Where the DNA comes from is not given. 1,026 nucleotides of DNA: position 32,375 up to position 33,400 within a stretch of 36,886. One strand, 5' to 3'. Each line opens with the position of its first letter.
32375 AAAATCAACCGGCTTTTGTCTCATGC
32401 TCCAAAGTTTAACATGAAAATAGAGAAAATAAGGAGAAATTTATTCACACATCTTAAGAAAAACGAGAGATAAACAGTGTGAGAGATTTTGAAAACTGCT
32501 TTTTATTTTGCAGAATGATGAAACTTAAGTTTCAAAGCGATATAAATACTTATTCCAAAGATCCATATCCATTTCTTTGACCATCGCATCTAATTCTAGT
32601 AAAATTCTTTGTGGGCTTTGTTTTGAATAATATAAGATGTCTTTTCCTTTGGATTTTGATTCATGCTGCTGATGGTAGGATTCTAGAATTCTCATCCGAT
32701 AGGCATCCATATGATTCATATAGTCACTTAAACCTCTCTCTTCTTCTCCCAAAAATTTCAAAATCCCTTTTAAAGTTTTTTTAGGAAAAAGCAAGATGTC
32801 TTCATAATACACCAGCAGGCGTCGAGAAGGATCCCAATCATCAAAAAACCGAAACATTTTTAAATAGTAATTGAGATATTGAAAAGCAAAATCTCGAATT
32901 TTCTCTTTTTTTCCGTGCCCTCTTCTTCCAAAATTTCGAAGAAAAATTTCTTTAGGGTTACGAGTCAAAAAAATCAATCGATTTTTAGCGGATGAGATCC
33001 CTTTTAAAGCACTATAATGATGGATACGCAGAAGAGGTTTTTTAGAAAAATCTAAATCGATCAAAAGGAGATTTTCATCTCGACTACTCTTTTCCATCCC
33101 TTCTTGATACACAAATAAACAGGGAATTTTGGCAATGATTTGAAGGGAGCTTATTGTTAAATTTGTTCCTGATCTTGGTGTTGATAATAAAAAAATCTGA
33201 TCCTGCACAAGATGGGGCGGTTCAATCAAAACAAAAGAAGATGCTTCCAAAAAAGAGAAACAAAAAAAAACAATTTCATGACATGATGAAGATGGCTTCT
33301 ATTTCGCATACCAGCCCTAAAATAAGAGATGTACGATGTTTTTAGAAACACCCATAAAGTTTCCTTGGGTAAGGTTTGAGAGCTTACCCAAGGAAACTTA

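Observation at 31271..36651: Cluster of four sulfotransferase domains next to the Kdo/Lpt operon and a GT9 glycosyltransferase: candidate undescribed sulfation system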

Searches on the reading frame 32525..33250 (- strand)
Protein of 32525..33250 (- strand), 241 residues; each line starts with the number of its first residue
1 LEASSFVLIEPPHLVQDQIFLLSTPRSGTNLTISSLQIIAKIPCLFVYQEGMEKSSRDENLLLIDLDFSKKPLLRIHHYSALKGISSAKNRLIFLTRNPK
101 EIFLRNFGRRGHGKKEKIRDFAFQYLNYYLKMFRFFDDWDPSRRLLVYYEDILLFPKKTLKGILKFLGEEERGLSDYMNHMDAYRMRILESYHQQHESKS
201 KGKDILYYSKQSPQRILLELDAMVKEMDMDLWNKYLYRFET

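Call 3: search_protein_families(library=pfam, proteins=[window:32525-33250:-], max_evalue=1)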
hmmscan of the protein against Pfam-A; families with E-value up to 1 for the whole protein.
window:32525-33250:- (241 aa): 3 families
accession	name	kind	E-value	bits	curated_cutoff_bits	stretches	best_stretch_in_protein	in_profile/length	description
PF13469.12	Sulfotransfer_3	-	1.9e-08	35.3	27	1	91-170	126-213/216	Sulfotransferase family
PF00685.33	Sulfotransfer_1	-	2.5e-08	34.1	22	1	17-199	2-213/255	Sulfotransferase domain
PF18976.5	DUF5712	-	0.18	11.9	25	1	173-226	83-138/289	Family of unknown function (DUF5712)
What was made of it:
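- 32525..33279 (-): Type-A sulfotransferase. The ORF as read is 32525-33250 (241 aa, TTG start). The likely true start is the ATG at 33277-33279, put out of frame by the T9 tract at 33262-33270. Pfam (call 3).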

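Call 4: search_protein_families(library=ncbifam, proteins=[window:32525-33250:-], max_evalue=1)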
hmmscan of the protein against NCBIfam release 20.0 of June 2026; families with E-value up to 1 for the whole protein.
window:32525-33250:- (241 aa): 1 family
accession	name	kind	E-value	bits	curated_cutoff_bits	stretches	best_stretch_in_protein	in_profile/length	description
NF041495.1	MobB_relaxase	equivalog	0.081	12.7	200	1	170-226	82-141/267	MobB family relaxase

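Call 8: find_homologous_proteins(query=window:32525-33250:-)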
Query window:32525-33250:- (241 aa): 10 proteins with E <= 0.001 among 290 candidates.
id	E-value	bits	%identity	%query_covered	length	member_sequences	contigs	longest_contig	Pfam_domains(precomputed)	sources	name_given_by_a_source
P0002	3.1e-156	536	100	100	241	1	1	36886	PF13469.13,PF00685.34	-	-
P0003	1.7e-102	360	67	100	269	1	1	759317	PF13469.13,PF00685.34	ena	-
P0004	1.8e-42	164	40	99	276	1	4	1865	PF00685.34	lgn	-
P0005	6.9e-32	129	35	94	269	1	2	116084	PF00685.34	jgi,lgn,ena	jgi:hypothetical protein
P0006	7.7e-30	123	33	94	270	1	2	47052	PF00685.34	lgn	-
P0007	6.6e-29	120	35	95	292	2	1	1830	PF00685.34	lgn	-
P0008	1.2e-28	119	34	99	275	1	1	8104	PF00685.34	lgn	-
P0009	2.0e-27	115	34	97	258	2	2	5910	PF13469.13,PF00685.34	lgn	-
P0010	1.3e-22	99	29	95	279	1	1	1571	PF00685.34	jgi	jgi:hypothetical protein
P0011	2.7e-17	82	29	93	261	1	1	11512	PF13469.13,PF00685.34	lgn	-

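Call 10: find_encoding_contigs(protein=P0003, flank=10000, max_places=3)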
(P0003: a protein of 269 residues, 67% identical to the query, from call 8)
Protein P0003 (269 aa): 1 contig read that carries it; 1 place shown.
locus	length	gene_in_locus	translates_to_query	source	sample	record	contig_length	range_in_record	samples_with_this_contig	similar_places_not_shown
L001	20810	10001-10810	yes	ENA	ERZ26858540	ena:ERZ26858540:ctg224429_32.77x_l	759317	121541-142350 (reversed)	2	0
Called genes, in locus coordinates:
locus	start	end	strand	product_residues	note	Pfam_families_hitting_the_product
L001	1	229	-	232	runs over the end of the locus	PF00483:NTP_transferase, PF12804:NTP_transf_3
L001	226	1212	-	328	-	PF00288:GHMP_kinases_N, PF08544:GHMP_kinases_C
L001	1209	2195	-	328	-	PF01408:GFO_IDH_MocA, PF03447:NAD_binding_3 (weak), PF22725:GFO_IDH_MocA_C3, PF02894:GFO_IDH_MocA_C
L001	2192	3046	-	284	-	PF00106:adh_short, PF08659:KR (weak), PF13561:adh_short_C2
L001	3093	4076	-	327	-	PF01073:3Beta_HSD, PF01370:Epimerase, PF02719:Polysacc_synt_2, PF04321:RmlD_sub_bind, PF07993:NAD_binding_4 (faint), PF13460:NAD_binding_10, PF16363:GDP_Man_Dehyd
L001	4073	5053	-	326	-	PF00535:Glycos_transf_2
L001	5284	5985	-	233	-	PF00923:TAL_FSA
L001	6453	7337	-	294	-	PF00685:Sulfotransfer_1 (weak)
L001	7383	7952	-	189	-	PF00685:Sulfotransfer_1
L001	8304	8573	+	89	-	-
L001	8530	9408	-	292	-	PF00685:Sulfotransfer_1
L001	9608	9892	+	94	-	-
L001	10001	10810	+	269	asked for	PF00685:Sulfotransfer_1 (weak), PF13469:Sulfotransfer_3 (faint)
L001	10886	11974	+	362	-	PF01075:Glyco_transf_9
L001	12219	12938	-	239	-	PF00005:ABC_tran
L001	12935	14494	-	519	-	-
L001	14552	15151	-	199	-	-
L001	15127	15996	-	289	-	PF00793:DAHP_synth_1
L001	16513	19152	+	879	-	-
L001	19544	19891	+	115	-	-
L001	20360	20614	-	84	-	PF13083:KH_KhpA-B, PF00013:KH_1 (weak)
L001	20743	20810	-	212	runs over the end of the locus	PF00849:PseudoU_synth_2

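Call 15: find_related_loci(query=A1, collection=genome_contigs, flank=10000)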
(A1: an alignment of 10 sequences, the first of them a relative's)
Query A1 (241 aa) in genome_contigs; peptide patterns used: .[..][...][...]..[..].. (x = any residue, [..] = any of these).
66 stretches matched a pattern; 13 encode a relative of the query (tblastn E <= 1e-3); 13 distinct loci.
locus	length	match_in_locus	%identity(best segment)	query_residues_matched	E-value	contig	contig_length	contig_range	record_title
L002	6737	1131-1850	34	16-241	2e-35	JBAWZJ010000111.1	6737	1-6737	MAG: Parachlamydiaceae bacterium isolate ELA112 MAG112_111, whole genome shotgun sequence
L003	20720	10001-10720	31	16-241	2e-32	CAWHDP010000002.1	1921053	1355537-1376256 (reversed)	MAG: uncultured Chlamydiae bacterium isolate MFD04780.bin.1.32 genome assembly, contig: contig_180, whole genome shotgun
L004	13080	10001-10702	34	12-241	3e-30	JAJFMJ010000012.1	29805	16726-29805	MAG: Chlamydiae bacterium isolate OFTM45 OFTM45_11, whole genome shotgun sequence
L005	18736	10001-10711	31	9-241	3e-29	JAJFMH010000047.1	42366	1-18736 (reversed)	MAG: Chlamydiae bacterium isolate OFTM179 OFTM179_46, whole genome shotgun sequence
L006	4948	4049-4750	30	16-240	3e-29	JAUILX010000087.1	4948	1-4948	MAG: Chlamydiia bacterium isolate Co_bin.61 NODE_98083_length_4948_cov_2.431446, whole genome shotgun sequence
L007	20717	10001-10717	33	15-239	4e-32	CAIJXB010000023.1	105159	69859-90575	MAG: uncultured Chlamydiae bacterium isolate MJ-time_bin-9202 genome assembly, contig: bin-9202:23/68, whole genome shot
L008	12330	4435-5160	30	3-239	1e-25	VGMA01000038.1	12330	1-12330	MAG: Chlamydiae bacterium isolate M_surface_7_m1_001 M_surface_7_m1_001_Ga0194118_10005995, whole genome shotgun sequenc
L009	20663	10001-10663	27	18-236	1e-23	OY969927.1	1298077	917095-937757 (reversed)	MAG: uncultured Candidatus Babeliaceae bacterium isolate MFD01476.bin.c.8 genome assembly, chromosome: 1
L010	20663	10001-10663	28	18-239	1e-23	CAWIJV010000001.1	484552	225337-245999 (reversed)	MAG: uncultured bacterium isolate MFD09495.bin.1.131 genome assembly, contig: contig_1252, whole genome shotgun sequence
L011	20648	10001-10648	28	17-236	1e-22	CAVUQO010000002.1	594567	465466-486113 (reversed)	MAG: Candidatus Babeliales bacterium isolate MFD05580.bin.2.90 genome assembly, contig: contig_30752, whole genome shotg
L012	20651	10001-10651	28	17-239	8e-14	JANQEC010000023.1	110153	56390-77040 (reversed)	MAG: Cyclobacteriaceae bacterium isolate PL23a_bin.113 k99_4061529, whole genome shotgun sequence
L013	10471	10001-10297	29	16-109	4e-7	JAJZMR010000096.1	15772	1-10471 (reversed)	MAG: bacterium isolate MAS3.bin28 NODE_7661_length_15772_cov_1.103228, whole genome shotgun sequence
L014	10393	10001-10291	30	16-108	7e-6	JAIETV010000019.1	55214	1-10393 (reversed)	MAG: Candidatus Babeliaceae bacterium isolate time.spades.CONCOCT.2.5kb_067 c_000000000005, whole genome shotgun sequenc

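Call 19: search_solved_structures(query=A1, max_evalue=1, show_alignments=2)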
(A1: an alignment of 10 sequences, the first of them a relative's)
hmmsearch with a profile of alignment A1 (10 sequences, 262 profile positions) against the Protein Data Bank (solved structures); distinct sequences matched with E-value up to 1: 51.
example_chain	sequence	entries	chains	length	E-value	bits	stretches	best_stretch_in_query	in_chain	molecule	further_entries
2reo_A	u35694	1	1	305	4.9e-12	48.9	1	25-186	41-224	Putative sulfotransferase 1C3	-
2h8k_A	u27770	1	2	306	7.8e-12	48.3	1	28-186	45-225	SULT1C3 splice variant d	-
5x2b_F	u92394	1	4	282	1.1e-10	44.6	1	11-186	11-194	Sulfotransferase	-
5x2b_D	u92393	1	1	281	1.1e-10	44.6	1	11-186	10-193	Sulfotransferase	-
5x2b_C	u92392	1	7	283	1.1e-10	44.6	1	11-186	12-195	Sulfotransferase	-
1cjm_A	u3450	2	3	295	1.1e-10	44.5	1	24-203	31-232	PROTEIN (ARYL SULFOTRANSFERASE) | Monoamine-sulfating phenol sulfotransferase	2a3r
1efh_A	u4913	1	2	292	5.7e-10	42.2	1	31-190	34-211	HYDROXYSTEROID SULFOTRANSFERASE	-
4ifb_A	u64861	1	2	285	7.1e-10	41.9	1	31-192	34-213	Bile salt sulfotransferase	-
3f3y_A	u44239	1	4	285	7.1e-10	41.9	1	31-191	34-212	Bile salt sulfotransferase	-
1ov4_A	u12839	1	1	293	9.5e-10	41.4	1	31-190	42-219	Alcohol sulfotransferase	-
2qp3_A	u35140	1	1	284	9.8e-10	41.4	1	31-191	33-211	Bile salt sulfotransferase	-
1j99_A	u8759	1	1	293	1.8e-09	40.6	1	31-190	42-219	ALCOHOL SULFOTRANSFERASE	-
2qp4_A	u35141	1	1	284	2e-09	40.4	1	31-191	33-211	Bile salt sulfotransferase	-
3ckl_A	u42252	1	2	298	3e-09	39.8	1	14-189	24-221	Sulfotransferase family cytosolic 1B member 1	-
2z5f_A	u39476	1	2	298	3.1e-09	39.8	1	14-192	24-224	Sulfotransferase family cytosolic 1B member 1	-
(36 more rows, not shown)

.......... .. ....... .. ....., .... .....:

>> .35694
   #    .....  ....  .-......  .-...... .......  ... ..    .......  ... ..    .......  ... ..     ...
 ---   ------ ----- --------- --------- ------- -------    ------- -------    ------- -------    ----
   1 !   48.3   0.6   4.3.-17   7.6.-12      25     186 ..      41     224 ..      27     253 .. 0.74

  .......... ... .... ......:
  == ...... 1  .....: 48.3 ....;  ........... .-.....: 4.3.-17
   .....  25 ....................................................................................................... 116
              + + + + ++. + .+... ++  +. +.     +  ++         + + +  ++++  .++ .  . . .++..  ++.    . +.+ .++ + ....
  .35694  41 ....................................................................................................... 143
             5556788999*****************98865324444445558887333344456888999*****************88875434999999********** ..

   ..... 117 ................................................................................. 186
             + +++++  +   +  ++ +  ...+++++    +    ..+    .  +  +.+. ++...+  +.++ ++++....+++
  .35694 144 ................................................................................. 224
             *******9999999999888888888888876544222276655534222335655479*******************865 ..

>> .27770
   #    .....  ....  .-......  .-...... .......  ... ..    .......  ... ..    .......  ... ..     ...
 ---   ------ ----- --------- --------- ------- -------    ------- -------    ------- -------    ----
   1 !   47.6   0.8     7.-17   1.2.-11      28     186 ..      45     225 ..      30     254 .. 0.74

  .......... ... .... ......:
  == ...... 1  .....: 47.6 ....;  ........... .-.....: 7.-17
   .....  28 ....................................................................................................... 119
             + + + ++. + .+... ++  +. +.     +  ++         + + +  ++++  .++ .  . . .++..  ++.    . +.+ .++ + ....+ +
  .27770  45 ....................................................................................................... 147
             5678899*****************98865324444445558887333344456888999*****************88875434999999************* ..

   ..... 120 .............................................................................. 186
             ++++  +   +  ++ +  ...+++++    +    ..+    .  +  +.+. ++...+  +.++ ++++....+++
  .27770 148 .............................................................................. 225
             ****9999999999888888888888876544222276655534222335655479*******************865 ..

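Call 31: search_protein_families(library=pfam, proteins=[L003:1455-2312:+, L003:2334-3293:+, L003:3297-4178:+, L003:4075-5412:+, L003:5292-6596:+, L003:6628-7197:+, L003:7205-7720:+, L003:7563-9047:+, L003:9001-9846:+, L003:10726-11949:+], max_evalue=0.01)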
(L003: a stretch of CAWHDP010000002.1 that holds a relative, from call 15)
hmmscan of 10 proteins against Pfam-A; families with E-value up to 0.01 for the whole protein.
L003:1455-2312:+ (285 aa): 2 families
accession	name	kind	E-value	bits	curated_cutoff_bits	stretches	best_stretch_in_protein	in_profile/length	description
PF05830.17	NodZ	-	1.7e-06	27.5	28.3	1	123-264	143-294/322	Nodulation protein Z (NodZ)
PF19745.5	FUT8_N_cat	-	0.0013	18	27.6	1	126-255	337-469/499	Alpha-(1,6)-fucosyltransferase N- and catalytic domains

L003:2334-3293:+ (319 aa): 1 family
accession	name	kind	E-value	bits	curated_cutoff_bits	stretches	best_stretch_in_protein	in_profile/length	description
PF01925.25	TauE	-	6.6e-42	144.2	32.6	1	20-274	1-233/237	Sulfite exporter TauE/SafE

L003:3297-4178:+ (293 aa): 1 family
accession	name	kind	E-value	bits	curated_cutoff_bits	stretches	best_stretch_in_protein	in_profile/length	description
PF01507.26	PAPS_reduct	-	1.3e-39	136.4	22.5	1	24-245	1-175/175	Phosphoadenosine phosphosulfate reductase domain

L003:4075-5412:+ (445 aa): 3 families
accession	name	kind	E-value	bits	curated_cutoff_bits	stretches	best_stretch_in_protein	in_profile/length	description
PF00009.33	GTP_EFTU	-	4e-44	150.9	26.5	1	42-222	4-174/188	Elongation factor Tu GTP binding domain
PF22594.2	GTP-eEF1A_C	-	1.8e-13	51.2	27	1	347-443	1-100/101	GTP-eEF1A C-terminal domain-like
PF01926.29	MMR_HSR1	-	2.3e-08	34.6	21.9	1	99-180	27-113/113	50S ribosome-binding GTPase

L003:5292-6596:+ (434 aa): 1 family
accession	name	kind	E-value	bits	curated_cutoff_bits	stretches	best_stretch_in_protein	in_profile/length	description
PF07690.21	MFS_1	-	1.4e-29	103.5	33.4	2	49-380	3-346/347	Major Facilitator Superfamily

L003:6628-7197:+ (189 aa): 7 families
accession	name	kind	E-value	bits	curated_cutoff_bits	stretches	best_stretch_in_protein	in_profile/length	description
PF01583.26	APS_kinase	-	8.3e-46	156.2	21.1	1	20-163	4-150/152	Adenylylsulphate kinase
PF13671.12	AAA_33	-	3.7e-14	53.7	27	1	20-132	1-116/143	AAA domain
PF13207.12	AAA_17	-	1.3e-07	32.5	27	1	24-122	1-110/136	AAA domain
PF13238.12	AAA_18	-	3.4e-05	24.7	29.4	1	24-129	4-106/128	AAA domain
PF08433.16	KTI12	-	0.0018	18.3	22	1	23-131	6-116/271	Chromatin associated protein KTI12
PF01057.23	Parvo_NS1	-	0.0031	17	20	1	17-49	112-144/271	Parvovirus non-structural protein NS1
PF24883.2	NPHP3_N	-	0.0046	17.6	24.8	0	12-41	16-45/164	Nephrocystin 3, N-terminal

L003:7205-7720:+ (171 aa): 1 family
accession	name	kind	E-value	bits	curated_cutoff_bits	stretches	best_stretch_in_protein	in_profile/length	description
PF04488.21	Gly_transf_sug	-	0.0021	19.2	23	0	42-118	3-91/93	Glycosyltransferase sugar-binding region containing DXD motif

L003:7563-9047:+ (494 aa): 3 families
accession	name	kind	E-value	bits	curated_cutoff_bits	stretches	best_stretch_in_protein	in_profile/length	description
PF04488.21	Gly_transf_sug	-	3.2e-13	50.6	23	1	207-301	1-89/93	Glycosyltransferase sugar-binding region containing DXD motif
PF05704.18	Caps_synth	-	3.1e-06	27.2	24.5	1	265-349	110-193/278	Capsular polysaccharide synthesis protein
PF12919.13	TcdA_TcdB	-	9.1e-05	22.3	23.6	0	264-288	169-193/382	TcdA/TcdB catalytic glycosyltransferase domain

L003:9001-9846:+ (281 aa): 1 family
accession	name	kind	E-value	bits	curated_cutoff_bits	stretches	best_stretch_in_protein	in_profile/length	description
PF00685.33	Sulfotransfer_1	-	4.3e-05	23.5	22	1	93-265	93-246/255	Sulfotransferase domain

L003:10726-11949:+ (407 aa): 1 family
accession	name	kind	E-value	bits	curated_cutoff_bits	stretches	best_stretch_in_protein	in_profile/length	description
PF03567.20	Sulfotransfer_2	-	2.1e-07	31.8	22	1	23-229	9-252/252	Sulfotransferase family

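Call 37: search_protein_families(library=pfam, proteins=[L001:226-1212:-, L001:1209-2195:-, L001:2192-3064:-, L001:3093-4076:-, L001:4073-5053:-, L001:5284-5985:-, L001:7383-8246:-, L001:9608-9892:+], max_evalue=0.01)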
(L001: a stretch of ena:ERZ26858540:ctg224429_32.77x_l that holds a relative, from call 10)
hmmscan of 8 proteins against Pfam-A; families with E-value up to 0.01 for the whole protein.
L001:226-1212:- (328 aa): 2 families
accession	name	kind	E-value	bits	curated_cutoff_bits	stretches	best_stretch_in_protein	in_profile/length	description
PF00288.32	GHMP_kinases_N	-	3.2e-11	43.7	22.3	1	77-157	6-87/87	GHMP kinases N terminal domain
PF08544.19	GHMP_kinases_C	-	6.6e-10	39.7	21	1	232-307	2-80/85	GHMP kinases C terminal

L001:1209-2195:- (328 aa): 6 families
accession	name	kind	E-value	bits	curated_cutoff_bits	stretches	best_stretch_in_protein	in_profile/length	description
PF22725.1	GFO_IDH_MocA_C3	-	7.8e-29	100.6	27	1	123-244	1-123/124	GFO/IDH/MocA C-terminal domain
PF02894.22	GFO_IDH_MocA_C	-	1e-19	71.7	22.9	1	127-324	1-212/218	Oxidoreductase family, C-terminal alpha/beta domain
PF01408.29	GFO_IDH_MocA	-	3e-16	60.6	24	1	3-115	3-120/120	Oxidoreductase family, NAD-binding Rossmann fold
PF03447.22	NAD_binding_3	-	2.8e-06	28.5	24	1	7-113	1-115/116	Homoserine dehydrogenase, NAD binding domain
PF08635.15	ox_reductase_C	-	0.00043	20.4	22.5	1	118-183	1-63/142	Putative oxidoreductase C terminal domain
PF22685.1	Gal80p_C-like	-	0.0025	18.4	29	0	124-193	4-76/152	Gal80p, C-terminal domain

L001:2192-3064:- (290 aa): 4 families
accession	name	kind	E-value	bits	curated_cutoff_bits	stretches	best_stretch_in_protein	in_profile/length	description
PF00106.31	adh_short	-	9.3e-49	166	26.6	1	7-197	2-188/195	short chain dehydrogenase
PF13561.12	adh_short_C2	-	4.2e-41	141.5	27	1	12-249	1-229/236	Enoyl-(Acyl carrier protein) reductase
PF08659.16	KR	-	3.8e-07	30.6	22.6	1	8-124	3-119/180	KR domain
PF23441.1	SDR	-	0.00014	21.8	27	1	108-200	113-203/258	SDR-like rossmann domain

L001:3093-4076:- (327 aa): 9 families
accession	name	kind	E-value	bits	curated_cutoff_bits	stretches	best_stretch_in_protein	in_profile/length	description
PF01370.27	Epimerase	-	1.8e-46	158.9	20.9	1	5-239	2-240/240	NAD dependent epimerase/dehydratase family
PF16363.11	GDP_Man_Dehyd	-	1.6e-41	143.3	27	1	5-239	1-250/332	GDP-mannose 4,6 dehydratase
PF01073.25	3Beta_HSD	-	8.8e-20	71.3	22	1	6-229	2-232/280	3-beta hydroxysteroid dehydrogenase/isomerase family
PF02719.21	Polysacc_synt_2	-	1.1e-12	48.1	20.2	1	5-232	2-223/293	Polysaccharide biosynthesis protein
PF04321.23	RmlD_sub_bind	-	4.7e-11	42.7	27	1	4-228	3-199/287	RmlD substrate binding domain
PF13460.12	NAD_binding_10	-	8e-11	42.6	27.2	1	8-131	1-109/184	NAD(P)H-binding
PF07993.18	NAD_binding_4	-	2e-09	37.5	20.1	1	64-182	82-213/258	Male sterility protein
PF05368.20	NmrA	-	3.2e-05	24.1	27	1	5-84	6-85/298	NmrA-like family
PF00106.31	adh_short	-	0.00047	20.1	26.6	0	5-69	4-69/195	short chain dehydrogenase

L001:4073-5053:- (326 aa): 2 families
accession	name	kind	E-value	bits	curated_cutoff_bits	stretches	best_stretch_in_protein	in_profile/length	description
PF00535.33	Glycos_transf_2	-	1.1e-29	104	23.3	1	5-167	1-167/168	Glycosyl transferase family 2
PF13641.12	Glyco_tranf_2_3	-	0.00037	21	27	1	4-120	3-123/230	Glycosyltransferase like family 2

L001:5284-5985:- (233 aa): 1 family
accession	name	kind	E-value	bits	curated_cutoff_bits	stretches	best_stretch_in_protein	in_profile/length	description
PF00923.25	TAL_FSA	-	1.3e-41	143.2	27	1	6-229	1-281/285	Transaldolase/Fructose-6-phosphate aldolase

L001:7383-8246:- (287 aa): 1 family
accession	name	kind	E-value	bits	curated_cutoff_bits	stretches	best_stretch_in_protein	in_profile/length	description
PF00685.33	Sulfotransfer_1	-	3.3e-10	40.3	22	1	101-272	88-251/255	Sulfotransferase domain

L001:9608-9892:+ (94 aa): 0 families

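Call 44: predict_structure(alignment_id=A1)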
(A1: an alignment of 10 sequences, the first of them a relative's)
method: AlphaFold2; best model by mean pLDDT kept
length: 241 residues; sequences in the alignment: 10
mean_pLDDT: 83.6   pTM: 0.85
mean pLDDT of the five models: 83.6, 83.1, 82.9, 82.5, 80.5
residues with pLDDT >= 90: 120; 70-90: 74; 50-70: 36; < 50: 11
segments of 3 or more residues with pLDDT < 50: 1-4, 201-204
pLDDT, mean of each block of 10 residues (from residue 1): 51 83 85 94 80 56 86 89 91 94 72 67 90 97 96 95 97 95 89 68 59 86 95 94 66
secondary structure, 60 per line:
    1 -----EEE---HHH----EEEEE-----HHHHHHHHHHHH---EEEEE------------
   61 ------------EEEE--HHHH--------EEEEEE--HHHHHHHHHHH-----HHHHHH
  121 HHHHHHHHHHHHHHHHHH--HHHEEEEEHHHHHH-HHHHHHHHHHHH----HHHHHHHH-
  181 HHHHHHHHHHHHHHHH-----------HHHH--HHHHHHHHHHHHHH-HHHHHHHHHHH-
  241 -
elements in order: E6-8 E19-23 H29-40 E44-48 E73-76 H79-82 E91-96 H99-109 H115-138 E144-148 H149-154 H156-167 H172-179 H181-196 H208-211 H214-227 H229-239
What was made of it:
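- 32525..33279 (-): AlphaFold pLDDT 83.6 (call 44).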

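Call 46: find_encoding_contigs(protein=P0005, flank=10000, max_places=2)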
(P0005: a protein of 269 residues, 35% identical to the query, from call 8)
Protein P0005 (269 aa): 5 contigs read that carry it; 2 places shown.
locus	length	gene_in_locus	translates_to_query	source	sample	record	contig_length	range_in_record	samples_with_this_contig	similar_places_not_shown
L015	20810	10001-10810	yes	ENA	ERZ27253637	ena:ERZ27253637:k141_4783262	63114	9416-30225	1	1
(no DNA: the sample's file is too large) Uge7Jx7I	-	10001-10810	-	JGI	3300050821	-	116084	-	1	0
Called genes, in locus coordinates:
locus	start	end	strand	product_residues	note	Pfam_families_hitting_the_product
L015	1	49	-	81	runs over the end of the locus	-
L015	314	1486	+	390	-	PF16491:Peptidase_M48_N, PF01435:Peptidase_M48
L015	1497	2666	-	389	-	PF13173:AAA_14, PF13635:DUF4143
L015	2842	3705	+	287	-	PF05990:DUF900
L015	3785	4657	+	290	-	-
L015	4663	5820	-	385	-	PF03486:HI0933_like, PF22780:HI0933_like_1st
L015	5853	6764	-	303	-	PF02666:PS_Dcarbxylase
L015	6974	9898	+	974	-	PF07517:SecA_DEAD, PF00270:DEAD (weak), PF01043:SecA_PP_bind, PF21090:P-loop_SecA, PF07516:SecA_SW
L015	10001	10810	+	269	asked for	PF00685:Sulfotransfer_1 (weak)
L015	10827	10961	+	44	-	-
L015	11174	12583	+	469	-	PF07399:Na_H_antiport_3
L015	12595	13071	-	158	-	-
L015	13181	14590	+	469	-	PF00890:FAD_binding_2 (weak), PF01134:GIDA, PF01266:DAO (faint), PF07992:Pyr_redox_2, PF12831:FAD_oxidored, PF13738:Pyr_redox_3, PF00070:Pyr_redox, PF02852:Pyr_redox_dim, +5 more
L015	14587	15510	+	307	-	PF16881:LIAS_N (faint), PF04055:Radical_SAM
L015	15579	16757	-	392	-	-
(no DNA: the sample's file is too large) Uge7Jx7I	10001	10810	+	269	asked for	PF00685:Sulfotransfer_1 (weak)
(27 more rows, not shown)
